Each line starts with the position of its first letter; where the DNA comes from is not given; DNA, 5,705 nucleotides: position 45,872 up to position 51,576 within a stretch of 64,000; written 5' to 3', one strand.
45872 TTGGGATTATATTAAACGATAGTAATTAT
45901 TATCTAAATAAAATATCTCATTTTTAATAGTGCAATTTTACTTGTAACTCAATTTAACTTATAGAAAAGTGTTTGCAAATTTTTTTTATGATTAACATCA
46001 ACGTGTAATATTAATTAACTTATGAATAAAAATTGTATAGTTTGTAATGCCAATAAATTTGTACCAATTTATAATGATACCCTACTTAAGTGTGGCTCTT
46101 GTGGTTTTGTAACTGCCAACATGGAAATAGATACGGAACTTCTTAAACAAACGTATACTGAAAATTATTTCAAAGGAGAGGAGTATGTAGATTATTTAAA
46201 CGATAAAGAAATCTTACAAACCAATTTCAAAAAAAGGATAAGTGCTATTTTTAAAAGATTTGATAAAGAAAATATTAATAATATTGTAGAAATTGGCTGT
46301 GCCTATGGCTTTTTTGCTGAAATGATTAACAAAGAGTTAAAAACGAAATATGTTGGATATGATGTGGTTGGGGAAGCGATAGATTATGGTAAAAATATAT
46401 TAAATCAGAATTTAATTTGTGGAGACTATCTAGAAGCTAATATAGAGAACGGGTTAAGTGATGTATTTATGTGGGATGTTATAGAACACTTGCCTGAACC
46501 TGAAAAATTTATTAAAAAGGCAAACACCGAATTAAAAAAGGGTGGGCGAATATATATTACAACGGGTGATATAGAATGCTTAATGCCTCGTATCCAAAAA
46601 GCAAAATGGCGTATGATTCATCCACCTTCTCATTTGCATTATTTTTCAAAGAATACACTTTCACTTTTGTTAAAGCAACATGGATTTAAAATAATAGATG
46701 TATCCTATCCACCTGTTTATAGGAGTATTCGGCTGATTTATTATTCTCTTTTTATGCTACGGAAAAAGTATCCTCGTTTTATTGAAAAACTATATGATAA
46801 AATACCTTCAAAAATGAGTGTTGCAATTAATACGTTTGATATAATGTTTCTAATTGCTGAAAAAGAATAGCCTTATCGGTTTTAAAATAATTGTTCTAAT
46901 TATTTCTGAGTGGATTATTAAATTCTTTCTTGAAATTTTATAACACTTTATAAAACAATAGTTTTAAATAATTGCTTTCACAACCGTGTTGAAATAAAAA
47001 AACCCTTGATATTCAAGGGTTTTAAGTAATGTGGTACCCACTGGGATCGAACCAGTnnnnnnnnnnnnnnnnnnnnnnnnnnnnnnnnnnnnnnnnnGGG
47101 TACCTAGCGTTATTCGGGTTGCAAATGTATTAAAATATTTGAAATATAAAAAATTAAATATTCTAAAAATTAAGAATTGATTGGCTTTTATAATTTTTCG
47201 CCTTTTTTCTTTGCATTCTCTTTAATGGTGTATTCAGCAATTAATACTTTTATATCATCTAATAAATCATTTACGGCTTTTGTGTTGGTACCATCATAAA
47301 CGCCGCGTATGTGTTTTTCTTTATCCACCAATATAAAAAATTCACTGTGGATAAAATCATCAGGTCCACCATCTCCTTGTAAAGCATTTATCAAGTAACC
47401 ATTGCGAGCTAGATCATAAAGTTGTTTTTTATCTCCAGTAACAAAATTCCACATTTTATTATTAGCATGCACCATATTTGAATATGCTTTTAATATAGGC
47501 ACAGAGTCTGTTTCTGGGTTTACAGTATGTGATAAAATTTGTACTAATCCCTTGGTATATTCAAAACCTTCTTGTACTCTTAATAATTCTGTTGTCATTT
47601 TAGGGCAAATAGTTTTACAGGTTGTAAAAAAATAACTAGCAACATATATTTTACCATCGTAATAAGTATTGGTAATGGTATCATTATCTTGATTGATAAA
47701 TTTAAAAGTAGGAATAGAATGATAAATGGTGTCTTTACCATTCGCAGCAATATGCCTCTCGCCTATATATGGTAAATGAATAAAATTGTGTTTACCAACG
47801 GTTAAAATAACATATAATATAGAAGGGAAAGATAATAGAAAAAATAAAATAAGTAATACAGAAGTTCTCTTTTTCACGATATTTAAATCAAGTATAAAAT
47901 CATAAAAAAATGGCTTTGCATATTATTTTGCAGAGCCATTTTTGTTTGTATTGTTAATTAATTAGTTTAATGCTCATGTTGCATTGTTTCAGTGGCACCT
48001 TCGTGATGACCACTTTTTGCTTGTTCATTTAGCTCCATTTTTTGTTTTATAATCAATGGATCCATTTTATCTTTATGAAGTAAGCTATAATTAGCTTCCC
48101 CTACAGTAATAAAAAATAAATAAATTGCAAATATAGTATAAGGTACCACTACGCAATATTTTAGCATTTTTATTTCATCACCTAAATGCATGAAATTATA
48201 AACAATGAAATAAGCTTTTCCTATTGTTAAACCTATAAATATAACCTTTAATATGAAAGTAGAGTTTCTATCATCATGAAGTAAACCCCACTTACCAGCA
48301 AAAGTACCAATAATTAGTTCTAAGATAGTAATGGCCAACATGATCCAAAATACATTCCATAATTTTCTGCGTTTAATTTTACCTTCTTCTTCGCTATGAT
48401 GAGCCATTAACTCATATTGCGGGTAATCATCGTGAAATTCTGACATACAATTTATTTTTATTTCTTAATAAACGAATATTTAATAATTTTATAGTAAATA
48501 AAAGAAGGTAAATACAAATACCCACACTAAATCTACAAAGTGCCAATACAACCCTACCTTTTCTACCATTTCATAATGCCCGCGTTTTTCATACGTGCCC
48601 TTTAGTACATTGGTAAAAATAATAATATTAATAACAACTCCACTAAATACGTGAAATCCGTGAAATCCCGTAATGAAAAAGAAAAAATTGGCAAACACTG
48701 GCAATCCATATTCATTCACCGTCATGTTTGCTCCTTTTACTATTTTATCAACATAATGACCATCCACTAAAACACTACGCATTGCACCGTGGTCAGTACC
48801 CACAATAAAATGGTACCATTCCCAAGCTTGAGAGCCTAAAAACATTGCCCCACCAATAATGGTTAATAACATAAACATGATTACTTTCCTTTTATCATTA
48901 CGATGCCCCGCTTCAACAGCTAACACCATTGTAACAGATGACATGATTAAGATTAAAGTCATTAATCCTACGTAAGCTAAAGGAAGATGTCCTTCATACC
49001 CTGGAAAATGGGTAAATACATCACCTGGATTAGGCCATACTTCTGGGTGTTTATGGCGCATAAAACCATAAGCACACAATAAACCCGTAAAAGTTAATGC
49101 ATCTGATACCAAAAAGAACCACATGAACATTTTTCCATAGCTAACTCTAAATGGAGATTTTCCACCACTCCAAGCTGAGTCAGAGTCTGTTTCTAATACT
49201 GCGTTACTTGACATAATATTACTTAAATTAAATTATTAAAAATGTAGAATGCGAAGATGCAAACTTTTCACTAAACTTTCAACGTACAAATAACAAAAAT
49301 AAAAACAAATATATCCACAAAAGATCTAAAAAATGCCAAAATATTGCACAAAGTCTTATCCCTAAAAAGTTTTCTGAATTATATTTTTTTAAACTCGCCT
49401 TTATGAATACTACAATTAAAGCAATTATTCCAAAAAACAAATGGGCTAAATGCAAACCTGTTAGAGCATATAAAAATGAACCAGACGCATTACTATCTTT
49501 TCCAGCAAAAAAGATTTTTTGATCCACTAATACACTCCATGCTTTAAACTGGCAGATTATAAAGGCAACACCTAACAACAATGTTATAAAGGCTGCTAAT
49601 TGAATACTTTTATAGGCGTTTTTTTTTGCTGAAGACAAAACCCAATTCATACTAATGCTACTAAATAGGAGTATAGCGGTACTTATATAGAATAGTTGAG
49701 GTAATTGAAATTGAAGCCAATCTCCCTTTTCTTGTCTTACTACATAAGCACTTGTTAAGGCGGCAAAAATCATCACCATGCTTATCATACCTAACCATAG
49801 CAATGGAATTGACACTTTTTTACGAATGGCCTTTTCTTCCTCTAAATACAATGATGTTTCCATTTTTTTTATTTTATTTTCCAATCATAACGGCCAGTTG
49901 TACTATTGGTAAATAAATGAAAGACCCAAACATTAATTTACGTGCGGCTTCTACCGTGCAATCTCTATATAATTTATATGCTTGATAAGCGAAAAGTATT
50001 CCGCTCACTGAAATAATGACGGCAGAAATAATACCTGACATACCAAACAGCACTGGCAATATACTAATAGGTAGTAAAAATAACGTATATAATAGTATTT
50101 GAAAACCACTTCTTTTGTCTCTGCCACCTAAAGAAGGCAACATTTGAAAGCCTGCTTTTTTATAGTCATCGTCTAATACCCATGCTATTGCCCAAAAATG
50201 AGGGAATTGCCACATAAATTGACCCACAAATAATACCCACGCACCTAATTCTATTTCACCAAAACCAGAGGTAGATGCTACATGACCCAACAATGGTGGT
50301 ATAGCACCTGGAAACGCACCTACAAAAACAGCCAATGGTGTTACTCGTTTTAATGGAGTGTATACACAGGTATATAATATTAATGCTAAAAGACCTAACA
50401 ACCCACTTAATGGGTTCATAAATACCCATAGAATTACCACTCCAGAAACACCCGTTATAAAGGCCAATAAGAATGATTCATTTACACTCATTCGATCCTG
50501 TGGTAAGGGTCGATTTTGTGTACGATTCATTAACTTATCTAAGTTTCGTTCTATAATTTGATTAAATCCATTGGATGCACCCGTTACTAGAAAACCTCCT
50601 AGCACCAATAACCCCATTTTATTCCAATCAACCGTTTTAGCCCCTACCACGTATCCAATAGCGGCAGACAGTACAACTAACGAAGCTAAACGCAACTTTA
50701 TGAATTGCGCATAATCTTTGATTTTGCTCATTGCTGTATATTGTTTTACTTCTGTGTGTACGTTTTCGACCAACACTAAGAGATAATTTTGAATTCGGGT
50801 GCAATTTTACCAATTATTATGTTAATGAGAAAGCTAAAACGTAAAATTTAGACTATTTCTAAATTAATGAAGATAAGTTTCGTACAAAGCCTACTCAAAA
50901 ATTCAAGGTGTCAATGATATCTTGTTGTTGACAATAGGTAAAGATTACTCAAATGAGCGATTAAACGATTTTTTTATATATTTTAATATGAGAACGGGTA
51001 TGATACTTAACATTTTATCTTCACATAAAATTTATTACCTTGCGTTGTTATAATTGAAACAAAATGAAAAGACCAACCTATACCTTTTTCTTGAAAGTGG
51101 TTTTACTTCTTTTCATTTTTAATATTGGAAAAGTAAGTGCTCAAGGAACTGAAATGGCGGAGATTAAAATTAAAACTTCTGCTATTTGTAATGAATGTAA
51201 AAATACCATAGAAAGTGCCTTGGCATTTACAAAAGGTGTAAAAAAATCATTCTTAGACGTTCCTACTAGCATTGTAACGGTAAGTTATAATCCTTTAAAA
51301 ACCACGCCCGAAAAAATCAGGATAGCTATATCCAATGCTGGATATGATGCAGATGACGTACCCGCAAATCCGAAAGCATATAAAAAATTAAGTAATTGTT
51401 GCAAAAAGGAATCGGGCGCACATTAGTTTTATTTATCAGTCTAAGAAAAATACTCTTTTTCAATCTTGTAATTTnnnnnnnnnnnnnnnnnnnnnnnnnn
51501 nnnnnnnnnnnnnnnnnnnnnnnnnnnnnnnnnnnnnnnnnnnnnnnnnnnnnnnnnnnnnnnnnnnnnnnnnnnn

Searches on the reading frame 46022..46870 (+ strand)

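Call 54: search_protein_families(library=pfam, proteins=[window:46022-46870:+], max_evalue=0.001)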
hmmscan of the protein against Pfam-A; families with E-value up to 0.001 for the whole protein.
window:46022-46870:+ (282 aa): 6 families
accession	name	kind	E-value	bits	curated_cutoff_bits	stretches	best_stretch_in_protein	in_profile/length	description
PF13489.12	Methyltransf_23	-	1.3e-18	67.7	27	1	70-226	10-163/164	Methyltransferase domain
PF08241.18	Methyltransf_11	-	7.2e-09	36.6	21.2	1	89-179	1-95/95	Methyltransferase domain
PF13649.12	Methyltransf_25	-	6.5e-08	33.6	27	1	88-175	1-97/97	Methyltransferase domain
PF13847.12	Methyltransf_31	-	3e-07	30.7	27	1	86-185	5-115/145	Methyltransferase domain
PF08242.18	Methyltransf_12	-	1.1e-06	29.8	30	1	89-177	1-98/98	Methyltransferase domain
PF05175.20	MTS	-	0.00048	20.2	23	0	77-179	24-138/170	Methyltransferase small domain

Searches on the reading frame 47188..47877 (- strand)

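Call 8: search_protein_families(library=pfam, proteins=[window:47188-47877:-], max_evalue=0.001)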
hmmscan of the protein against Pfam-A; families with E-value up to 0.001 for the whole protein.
window:47188-47877:- (229 aa): 1 family
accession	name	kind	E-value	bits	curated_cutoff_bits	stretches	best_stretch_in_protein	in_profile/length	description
PF02630.20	SCO1-SenC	-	7.1e-24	84.7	22.8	1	57-189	3-133/134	SCO1/SenC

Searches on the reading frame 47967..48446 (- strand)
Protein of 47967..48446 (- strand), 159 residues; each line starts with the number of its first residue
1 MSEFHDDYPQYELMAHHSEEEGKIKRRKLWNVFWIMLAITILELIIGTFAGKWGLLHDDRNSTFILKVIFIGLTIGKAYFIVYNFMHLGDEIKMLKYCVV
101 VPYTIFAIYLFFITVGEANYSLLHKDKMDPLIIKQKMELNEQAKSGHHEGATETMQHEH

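Call 8: search_protein_families(library=pfam, proteins=[window:47967-48446:-], max_evalue=0.001)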
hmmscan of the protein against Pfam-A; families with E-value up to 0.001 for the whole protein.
window:47967-48446:- (159 aa): 1 family
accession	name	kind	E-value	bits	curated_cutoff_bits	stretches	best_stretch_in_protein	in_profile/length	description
PF03626.19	COX4_pro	-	1.3e-08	35.5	28.9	1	30-110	1-71/72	Prokaryotic Cytochrome C oxidase subunit IV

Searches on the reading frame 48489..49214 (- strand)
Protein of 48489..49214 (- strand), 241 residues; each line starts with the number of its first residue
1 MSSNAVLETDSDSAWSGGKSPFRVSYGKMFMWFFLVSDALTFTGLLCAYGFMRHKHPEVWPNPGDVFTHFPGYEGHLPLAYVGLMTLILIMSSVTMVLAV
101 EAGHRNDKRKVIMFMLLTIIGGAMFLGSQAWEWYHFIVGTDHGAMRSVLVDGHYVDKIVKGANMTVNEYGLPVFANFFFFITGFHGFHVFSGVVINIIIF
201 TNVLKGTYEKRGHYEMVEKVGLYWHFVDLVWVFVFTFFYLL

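Call 8: search_protein_families(library=pfam, proteins=[window:48489-49214:-], max_evalue=0.001)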
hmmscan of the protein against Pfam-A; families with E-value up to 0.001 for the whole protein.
window:48489-49214:- (241 aa): 1 family
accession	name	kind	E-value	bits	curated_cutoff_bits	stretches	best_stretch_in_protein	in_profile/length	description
PF00510.24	COX3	-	1.4e-14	55.1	23.8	2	173-240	189-255/258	Cytochrome c oxidase subunit III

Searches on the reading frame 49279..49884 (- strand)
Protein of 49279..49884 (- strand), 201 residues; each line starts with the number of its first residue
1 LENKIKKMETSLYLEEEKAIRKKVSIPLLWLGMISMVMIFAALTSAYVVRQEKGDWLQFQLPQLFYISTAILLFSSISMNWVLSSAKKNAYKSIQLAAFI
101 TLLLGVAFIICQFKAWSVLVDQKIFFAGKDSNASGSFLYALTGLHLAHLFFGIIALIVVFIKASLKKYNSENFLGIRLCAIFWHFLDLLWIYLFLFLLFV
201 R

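Call 8: search_protein_families(library=pfam, proteins=[window:49279-49884:-], max_evalue=0.001)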
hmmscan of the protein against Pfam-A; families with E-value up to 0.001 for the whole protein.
window:49279-49884:- (201 aa): 1 family
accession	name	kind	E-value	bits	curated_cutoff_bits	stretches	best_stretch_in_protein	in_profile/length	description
PF00510.24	COX3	-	2.6e-14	54.2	23.8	1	64-198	126-254/258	Cytochrome c oxidase subunit III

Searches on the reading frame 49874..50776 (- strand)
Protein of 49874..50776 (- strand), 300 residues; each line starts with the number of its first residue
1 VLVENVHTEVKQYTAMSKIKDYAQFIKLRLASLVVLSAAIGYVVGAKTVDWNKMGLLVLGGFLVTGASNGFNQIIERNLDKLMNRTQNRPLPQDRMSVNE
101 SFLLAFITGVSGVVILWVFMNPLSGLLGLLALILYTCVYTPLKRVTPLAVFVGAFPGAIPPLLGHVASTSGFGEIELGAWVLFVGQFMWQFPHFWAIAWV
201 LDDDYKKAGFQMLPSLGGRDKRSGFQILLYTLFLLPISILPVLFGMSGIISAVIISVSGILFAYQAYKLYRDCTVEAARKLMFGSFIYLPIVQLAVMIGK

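Call 8: search_protein_families(library=pfam, proteins=[window:49874-50776:-], max_evalue=0.001)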
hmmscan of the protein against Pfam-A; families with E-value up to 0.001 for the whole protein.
window:49874-50776:- (300 aa): 1 family
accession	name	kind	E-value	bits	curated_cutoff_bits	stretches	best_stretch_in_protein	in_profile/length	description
PF01040.23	UbiA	-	2.4e-56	191.3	34.2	1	35-286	2-249/250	UbiA prenyltransferase family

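Call 49: find_homologous_proteins(query=window:49874-50776:-, max_evalue=1e-30)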
Query window:49874-50776:- (300 aa): 8000 proteins with E <= 1e-30 among 8000 candidates; the best 120 are listed.
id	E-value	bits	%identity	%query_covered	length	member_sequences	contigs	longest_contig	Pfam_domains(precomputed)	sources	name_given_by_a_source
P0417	8.9e-193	658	100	100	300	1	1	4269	PF01040.24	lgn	-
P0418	5.6e-182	622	100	95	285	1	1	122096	PF01040.24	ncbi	ncbi:MAG: heme o synthase [Bacteroidia bacterium]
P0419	3.3e-180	616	92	100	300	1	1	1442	PF01040.24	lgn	-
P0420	7.3e-180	615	92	100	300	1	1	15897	PF01040.24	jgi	jgi:protoheme IX farnesyltransferase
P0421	4.8e-177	606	96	95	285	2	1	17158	PF01040.24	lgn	-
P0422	2.7e-171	587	93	95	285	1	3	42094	PF01040.24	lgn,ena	-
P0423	3.0e-160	551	81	100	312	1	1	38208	PF01040.24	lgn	-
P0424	8.3e-160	549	81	100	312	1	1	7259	PF01040.24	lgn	-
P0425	8.6e-158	543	79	100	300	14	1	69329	PF01040.24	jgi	jgi:protoheme IX farnesyltransferase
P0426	4.1e-157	541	80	100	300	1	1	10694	PF01040.24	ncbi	-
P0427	9.6e-157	539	80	100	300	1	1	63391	PF01040.24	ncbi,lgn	-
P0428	1.4e-156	539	81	100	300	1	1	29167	PF01040.24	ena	-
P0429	3.0e-156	538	80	100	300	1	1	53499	PF01040.24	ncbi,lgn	ncbi:MAG: heme o synthase [Bacteroidota bacterium]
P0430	4.3e-156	537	84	95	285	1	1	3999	PF01040.24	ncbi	-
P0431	6.7e-156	537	79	100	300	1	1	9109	PF01040.24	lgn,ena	-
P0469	1.5e-151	522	79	100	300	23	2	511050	PF01040.24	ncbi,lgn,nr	ncbi:MAG: heme o synthase [Bacteroidia bacterium]|nr:heme o synthase [Bacteroidia bacterium]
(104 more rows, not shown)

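Call 50: find_encoding_contigs(protein=P0469, flank=10000, max_places=1)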
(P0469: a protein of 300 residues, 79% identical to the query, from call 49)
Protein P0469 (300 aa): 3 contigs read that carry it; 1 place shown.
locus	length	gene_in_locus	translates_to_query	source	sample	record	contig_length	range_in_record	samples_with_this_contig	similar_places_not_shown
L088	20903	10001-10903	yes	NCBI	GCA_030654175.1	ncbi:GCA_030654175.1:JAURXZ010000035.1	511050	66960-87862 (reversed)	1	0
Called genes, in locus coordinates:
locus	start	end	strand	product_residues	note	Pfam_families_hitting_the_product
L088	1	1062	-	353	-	PF13884:Peptidase_S74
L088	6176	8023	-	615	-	PF05496:RuvB_N (faint), PF13177:DNA_pol3_delta2, PF13401:AAA_22, PF00004:AAA, PF07728:AAA_5 (faint), PF22608:DNAX_ATPase_lid, PF28557:DUF8439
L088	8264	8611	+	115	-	PF01250:Ribosomal_S6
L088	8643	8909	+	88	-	PF01084:Ribosomal_S18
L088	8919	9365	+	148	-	PF01281:Ribosomal_L9_N, PF03948:Ribosomal_L9_C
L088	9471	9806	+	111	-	PF01503:PRA-PH (weak), PF03819:MazG, PF12643:MazG-like (weak)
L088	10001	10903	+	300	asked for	PF01040:UbiA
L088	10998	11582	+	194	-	PF00510:COX3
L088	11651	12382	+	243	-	PF00510:COX3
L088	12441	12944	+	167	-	PF03626:COX4_pro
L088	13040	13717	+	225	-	PF02630:SCO1-SenC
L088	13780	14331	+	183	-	PF04238:DUF420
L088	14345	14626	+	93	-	-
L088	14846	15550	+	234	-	-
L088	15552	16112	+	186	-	PF04542:Sigma70_r2, PF08281:Sigma70_r4_2, PF04545:Sigma70_r4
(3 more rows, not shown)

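Call 51: find_encoding_contigs(protein=P0422, flank=10000, max_places=1)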
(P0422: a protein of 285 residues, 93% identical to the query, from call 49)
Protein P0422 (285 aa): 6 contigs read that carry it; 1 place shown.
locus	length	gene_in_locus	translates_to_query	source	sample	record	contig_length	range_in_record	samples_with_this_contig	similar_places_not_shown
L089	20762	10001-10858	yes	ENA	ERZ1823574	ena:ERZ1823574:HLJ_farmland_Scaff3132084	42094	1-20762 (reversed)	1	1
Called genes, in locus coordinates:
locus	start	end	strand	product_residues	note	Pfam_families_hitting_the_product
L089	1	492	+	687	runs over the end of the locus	PF00515:TPR_1 (faint), PF07719:TPR_2 (faint), PF13374:TPR_10 (faint), PF13424:TPR_12 (weak), PF17874:TPR_MalT, PF07228:SpoIIE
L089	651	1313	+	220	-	PF00571:CBS (faint)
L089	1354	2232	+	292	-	PF01513:NAD_kinase, PF20143:NAD_kinase_C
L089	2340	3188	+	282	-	PF13505:OMP_b-brl, PF19573:DUF6089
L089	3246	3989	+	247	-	PF01255:Prenyltransf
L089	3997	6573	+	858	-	PF07244:POTRA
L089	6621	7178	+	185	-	PF03938:OmpH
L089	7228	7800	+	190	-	PF03938:OmpH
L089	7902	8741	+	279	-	PF01177:Asp_Glu_race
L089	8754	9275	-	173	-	PF21711:DCTN5 (weak), PF00132:Hexapep (weak), PF25084:LbH_EIF2B (weak), PF25087:GMPPB_C (weak), PF00132:Hexapep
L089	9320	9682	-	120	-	PF00403:HMA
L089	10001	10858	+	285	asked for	PF01040:UbiA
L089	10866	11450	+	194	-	PF00510:COX3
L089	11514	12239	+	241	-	PF00510:COX3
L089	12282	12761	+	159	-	PF03626:COX4_pro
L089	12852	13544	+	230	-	PF02630:SCO1-SenC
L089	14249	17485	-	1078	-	PF02811:PHP, PF07733:DNA_pol3_alpha, PF17657:DNA_pol3_finger, PF14579:HHH_6, PF01336:tRNA_anti-codon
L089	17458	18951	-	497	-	PF00817:IMS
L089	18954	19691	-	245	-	-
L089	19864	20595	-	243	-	PF01149:Fapy_DNA_glyco (weak), PF06831:H2TH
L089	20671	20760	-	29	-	?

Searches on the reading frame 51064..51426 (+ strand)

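Call 26: search_protein_families(library=pfam, proteins=[window:51064-51426:+], max_evalue=0.0001)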
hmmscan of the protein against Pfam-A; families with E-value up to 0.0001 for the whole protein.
window:51064-51426:+ (120 aa): 1 family
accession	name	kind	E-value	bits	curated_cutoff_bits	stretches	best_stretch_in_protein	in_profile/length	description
PF00403.32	HMA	-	4e-11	43.6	24.8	1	42-95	9-62/62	Heavy-metal-associated domain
